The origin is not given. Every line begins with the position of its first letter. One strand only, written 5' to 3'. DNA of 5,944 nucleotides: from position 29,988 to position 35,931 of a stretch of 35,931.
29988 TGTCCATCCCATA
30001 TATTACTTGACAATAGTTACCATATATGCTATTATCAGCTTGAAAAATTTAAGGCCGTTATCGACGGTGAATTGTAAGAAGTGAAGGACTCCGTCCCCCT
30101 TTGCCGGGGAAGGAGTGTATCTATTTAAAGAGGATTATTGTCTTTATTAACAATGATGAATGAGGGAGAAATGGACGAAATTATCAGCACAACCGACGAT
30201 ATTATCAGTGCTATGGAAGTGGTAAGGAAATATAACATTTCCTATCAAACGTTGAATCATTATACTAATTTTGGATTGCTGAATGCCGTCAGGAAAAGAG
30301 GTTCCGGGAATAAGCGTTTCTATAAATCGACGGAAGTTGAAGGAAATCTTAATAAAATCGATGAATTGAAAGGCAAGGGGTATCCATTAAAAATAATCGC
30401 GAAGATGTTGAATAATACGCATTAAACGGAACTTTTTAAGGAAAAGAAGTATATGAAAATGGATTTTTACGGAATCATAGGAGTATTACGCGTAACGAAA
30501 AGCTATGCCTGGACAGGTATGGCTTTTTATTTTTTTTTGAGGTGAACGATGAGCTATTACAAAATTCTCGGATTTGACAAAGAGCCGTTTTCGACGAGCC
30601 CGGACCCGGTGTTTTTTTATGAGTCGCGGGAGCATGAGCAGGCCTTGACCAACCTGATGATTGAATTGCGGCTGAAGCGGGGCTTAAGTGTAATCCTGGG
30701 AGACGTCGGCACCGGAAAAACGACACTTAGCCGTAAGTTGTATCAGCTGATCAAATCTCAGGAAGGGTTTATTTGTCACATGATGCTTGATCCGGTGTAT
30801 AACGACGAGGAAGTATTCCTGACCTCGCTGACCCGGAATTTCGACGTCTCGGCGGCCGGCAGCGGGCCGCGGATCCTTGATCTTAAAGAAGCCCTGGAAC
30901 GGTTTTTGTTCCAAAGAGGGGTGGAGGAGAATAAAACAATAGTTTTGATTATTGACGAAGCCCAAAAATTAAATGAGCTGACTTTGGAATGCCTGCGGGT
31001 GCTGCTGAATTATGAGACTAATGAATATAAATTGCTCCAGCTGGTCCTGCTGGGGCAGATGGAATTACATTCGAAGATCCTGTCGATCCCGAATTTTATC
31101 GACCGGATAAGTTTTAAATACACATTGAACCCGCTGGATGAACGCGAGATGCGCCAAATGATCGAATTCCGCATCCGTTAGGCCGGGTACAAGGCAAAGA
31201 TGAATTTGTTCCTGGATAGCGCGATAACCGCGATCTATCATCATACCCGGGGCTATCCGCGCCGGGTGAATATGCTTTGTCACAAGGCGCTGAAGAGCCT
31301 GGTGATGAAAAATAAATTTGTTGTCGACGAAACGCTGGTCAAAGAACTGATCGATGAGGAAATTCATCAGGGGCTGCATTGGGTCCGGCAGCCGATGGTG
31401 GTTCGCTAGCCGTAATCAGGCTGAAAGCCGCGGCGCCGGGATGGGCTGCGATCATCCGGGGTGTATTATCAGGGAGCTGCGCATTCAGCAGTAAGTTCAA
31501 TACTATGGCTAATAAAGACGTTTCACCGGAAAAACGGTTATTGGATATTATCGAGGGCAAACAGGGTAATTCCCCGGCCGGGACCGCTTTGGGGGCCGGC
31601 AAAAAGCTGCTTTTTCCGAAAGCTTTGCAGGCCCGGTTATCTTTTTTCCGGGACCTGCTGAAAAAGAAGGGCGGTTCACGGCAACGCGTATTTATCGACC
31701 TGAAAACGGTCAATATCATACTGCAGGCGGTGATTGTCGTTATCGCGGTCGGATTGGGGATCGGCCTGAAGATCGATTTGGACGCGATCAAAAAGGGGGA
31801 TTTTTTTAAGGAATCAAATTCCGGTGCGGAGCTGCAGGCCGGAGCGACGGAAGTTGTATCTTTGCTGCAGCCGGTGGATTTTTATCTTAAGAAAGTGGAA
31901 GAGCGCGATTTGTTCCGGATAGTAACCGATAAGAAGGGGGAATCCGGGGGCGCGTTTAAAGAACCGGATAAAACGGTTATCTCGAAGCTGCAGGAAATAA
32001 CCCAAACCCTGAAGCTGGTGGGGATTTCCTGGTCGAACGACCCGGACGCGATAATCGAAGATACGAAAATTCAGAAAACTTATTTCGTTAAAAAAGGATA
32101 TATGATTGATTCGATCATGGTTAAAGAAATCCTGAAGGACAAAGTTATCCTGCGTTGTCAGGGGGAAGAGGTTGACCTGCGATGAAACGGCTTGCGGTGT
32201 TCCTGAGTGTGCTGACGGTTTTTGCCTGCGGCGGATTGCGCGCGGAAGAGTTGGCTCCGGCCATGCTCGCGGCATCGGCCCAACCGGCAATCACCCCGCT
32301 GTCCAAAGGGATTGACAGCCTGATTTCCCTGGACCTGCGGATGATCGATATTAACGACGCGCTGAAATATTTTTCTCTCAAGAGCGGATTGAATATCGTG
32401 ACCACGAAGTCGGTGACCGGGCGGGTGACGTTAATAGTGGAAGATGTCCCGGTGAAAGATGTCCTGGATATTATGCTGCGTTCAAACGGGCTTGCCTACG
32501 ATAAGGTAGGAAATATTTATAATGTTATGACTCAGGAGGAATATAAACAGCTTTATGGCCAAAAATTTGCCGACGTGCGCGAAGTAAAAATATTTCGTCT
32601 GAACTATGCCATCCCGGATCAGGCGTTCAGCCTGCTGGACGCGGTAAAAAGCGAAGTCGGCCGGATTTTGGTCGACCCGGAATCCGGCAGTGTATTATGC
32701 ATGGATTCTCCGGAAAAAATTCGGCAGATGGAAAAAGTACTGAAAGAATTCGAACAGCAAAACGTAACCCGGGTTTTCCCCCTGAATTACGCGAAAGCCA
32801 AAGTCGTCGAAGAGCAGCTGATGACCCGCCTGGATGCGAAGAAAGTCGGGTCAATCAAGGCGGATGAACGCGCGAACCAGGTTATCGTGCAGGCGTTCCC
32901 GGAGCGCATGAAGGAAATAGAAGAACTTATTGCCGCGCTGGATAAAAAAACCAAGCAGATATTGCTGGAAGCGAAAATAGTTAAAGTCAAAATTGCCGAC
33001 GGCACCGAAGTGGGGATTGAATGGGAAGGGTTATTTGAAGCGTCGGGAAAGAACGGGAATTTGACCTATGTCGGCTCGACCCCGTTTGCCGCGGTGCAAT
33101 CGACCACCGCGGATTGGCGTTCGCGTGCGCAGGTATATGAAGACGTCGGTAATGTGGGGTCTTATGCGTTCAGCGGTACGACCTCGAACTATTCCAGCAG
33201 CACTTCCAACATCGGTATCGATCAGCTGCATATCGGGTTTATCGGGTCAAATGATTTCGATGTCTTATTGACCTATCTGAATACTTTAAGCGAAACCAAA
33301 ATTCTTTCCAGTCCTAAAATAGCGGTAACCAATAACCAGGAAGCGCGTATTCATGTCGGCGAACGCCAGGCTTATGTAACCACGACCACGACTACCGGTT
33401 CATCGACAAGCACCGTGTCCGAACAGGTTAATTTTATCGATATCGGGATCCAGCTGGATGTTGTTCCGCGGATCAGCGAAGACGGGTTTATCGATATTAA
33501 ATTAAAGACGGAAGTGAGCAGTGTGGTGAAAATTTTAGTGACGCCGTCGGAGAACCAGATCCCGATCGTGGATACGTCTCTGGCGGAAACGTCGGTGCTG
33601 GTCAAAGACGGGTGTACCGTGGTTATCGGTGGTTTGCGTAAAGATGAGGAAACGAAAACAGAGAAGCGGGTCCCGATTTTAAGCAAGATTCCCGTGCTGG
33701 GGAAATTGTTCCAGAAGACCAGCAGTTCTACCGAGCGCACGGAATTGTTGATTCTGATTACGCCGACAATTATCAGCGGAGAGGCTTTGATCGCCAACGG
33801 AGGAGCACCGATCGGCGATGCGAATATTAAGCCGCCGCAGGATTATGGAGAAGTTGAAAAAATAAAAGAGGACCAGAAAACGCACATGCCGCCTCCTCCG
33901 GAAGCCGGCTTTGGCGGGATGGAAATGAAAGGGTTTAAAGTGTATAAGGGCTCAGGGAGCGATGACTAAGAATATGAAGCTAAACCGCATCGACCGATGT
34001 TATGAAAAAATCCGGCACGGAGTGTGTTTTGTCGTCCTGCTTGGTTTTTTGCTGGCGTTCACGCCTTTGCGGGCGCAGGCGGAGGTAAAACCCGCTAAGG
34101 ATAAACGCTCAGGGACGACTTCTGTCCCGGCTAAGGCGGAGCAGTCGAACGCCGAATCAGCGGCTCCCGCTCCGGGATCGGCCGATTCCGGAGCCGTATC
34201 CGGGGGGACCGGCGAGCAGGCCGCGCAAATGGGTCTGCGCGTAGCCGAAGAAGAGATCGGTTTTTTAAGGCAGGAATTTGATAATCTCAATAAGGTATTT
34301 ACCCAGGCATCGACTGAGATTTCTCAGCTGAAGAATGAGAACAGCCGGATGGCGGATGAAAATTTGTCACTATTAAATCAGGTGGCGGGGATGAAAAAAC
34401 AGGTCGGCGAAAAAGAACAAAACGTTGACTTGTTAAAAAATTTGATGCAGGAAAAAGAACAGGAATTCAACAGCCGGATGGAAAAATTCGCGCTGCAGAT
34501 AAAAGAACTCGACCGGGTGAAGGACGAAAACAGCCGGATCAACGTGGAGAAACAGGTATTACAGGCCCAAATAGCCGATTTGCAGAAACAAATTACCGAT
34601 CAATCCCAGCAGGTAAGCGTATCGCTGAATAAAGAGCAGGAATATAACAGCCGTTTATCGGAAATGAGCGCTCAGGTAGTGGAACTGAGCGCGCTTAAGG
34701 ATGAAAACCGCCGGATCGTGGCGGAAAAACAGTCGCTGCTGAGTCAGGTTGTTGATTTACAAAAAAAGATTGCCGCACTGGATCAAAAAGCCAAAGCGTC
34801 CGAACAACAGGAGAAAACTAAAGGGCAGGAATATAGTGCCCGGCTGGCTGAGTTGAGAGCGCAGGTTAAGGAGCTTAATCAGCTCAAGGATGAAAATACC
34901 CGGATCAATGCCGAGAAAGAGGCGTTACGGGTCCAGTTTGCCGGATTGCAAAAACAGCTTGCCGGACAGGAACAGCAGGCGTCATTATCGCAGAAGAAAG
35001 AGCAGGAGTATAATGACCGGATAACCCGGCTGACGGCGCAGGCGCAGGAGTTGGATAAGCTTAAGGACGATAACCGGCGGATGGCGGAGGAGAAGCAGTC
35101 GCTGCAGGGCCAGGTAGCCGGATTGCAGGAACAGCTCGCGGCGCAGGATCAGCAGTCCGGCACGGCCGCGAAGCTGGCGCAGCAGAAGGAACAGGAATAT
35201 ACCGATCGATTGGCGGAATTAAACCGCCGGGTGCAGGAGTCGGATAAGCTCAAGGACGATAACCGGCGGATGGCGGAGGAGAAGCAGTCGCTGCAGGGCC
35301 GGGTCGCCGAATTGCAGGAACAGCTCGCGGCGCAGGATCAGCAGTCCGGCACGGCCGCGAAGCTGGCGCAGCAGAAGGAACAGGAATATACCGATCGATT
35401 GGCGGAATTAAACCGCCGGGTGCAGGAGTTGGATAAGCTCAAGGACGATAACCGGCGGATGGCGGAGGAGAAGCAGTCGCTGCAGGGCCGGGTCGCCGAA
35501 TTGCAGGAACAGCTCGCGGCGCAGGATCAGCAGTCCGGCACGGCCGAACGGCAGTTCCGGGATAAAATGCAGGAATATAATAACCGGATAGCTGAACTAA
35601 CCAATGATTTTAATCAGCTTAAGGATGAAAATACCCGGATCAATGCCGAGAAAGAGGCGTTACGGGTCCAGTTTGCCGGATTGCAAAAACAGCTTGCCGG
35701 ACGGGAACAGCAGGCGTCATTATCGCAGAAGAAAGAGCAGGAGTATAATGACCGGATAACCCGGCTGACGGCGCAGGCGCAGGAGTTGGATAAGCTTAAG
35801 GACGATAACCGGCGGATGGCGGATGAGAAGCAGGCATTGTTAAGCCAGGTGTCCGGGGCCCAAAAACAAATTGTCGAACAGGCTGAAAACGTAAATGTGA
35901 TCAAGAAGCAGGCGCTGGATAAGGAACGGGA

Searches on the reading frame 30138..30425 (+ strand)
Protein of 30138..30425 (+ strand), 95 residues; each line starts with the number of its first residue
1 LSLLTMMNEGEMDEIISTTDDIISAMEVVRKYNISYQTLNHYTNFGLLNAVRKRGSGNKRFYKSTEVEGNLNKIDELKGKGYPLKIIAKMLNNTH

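Call 101: search_protein_families(library=pfam, proteins=[window:30138-30425:+], max_evalue=0.001)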
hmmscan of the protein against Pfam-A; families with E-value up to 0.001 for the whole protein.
window:30138-30425:+ (95 aa): 1 family
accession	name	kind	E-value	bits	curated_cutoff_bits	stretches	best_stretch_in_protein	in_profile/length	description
PF13411.12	MerR_1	-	9.2e-10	38.9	21.6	1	27-93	5-68/69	MerR HTH family regulatory protein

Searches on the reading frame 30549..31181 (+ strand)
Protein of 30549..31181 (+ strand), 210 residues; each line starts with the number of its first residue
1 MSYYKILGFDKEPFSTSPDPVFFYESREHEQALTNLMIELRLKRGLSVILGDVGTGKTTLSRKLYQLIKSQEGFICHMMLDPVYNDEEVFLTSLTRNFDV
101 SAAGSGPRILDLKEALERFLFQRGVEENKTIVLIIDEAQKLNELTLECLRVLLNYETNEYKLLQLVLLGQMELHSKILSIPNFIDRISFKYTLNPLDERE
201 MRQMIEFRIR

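Call 12: search_protein_families(library=pfam, proteins=[window:30549-31181:+], max_evalue=0.001)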
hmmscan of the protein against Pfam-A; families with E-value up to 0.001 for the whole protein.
window:30549-31181:+ (210 aa): 5 families
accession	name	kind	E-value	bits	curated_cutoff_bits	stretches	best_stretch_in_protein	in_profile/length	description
PF13401.12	AAA_22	-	1e-17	65.1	27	1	43-175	4-128/130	AAA domain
PF13191.12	AAA_16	-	9.1e-10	39.7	32.6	1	27-156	5-159/167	AAA ATPase domain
PF13245.12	AAA_19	-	6.7e-05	23.5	25.1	1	39-154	6-116/134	AAA domain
PF13173.12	AAA_14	-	6.7e-05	23.3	27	1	46-200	4-127/129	AAA domain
PF01637.24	ATPase_2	-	0.00011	22.6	33.2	1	45-207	21-193/225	ATPase domain predominantly from Archaea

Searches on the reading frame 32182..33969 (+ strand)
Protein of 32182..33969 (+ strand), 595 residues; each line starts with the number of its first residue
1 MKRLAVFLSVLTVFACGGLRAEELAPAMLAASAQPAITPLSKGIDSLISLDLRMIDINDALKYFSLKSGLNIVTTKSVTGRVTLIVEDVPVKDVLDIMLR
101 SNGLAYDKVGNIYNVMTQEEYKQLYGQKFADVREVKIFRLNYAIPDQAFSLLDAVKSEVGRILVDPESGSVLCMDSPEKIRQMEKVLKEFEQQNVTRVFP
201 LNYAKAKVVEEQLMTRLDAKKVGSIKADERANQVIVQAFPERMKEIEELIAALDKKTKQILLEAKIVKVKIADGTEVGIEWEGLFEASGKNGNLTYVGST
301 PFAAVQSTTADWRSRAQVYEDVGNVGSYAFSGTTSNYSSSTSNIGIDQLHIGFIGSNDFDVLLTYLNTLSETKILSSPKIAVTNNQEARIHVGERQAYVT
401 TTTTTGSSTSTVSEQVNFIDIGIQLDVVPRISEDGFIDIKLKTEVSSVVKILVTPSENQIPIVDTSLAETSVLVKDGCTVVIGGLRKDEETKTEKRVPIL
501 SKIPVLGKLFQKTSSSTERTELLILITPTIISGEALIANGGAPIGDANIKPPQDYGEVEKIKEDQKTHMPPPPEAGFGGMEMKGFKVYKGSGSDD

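Call 12: search_protein_families(library=pfam, proteins=[window:32182-33969:+], max_evalue=0.001)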
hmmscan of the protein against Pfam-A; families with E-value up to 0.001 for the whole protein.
window:32182-33969:+ (595 aa): 3 families
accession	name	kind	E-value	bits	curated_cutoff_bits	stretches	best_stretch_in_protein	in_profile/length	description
PF00263.26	Secretin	-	1e-47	162.3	27.5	1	367-531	3-168/169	Bacterial type II and III secretion system protein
PF03958.22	Secretin_N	-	4.2e-23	81.8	28.2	2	196-259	1-69/69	Bacterial type II/III secretion system short domain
PF07660.19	STN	-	5.9e-06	26.4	28.4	1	72-115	3-49/52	Secretin and TonB N terminus short domain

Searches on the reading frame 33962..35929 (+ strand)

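Call 101: search_protein_families(library=pfam, proteins=[window:33962-35929:+], max_evalue=0.001)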
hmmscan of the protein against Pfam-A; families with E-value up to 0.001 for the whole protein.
window:33962-35929:+ (656 aa): 8 families
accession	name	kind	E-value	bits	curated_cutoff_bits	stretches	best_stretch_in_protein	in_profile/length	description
PF07926.17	TPR_MLP1_2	-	2.9e-10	40.7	36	1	436-548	5-117/129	TPR/MLP1/MLP2-like protein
PF25450.1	Rab11-FIP3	-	2.9e-09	37.7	31.9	0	528-601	48-121/125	Rab11-FIP3-like domain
PF25764.1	KIF21A_4th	-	5.5e-09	36.4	33.1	0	196-273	69-147/183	KIF21A-like domain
PF02183.23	HALZ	-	1.2e-07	32.2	28.1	0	365-392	15-42/43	Homeobox associated leucine zipper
PF14662.11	KASH_CCD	-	1.6e-07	31.9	43.3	0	500-631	34-164/191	Coiled-coil region of CCDC155 or KASH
PF24319.2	DUF7491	-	4.8e-06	27.2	30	0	380-461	4-85/90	Coiled-coil region of unknown function (DUF7491)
PF15898.10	PRKG1_interact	-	1.3e-05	26.2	32.4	0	274-322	44-92/101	cGMP-dependent protein kinase interacting domain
PF06156.18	YabA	-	0.00033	21.7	30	0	530-602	4-76/103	Initiation control protein YabA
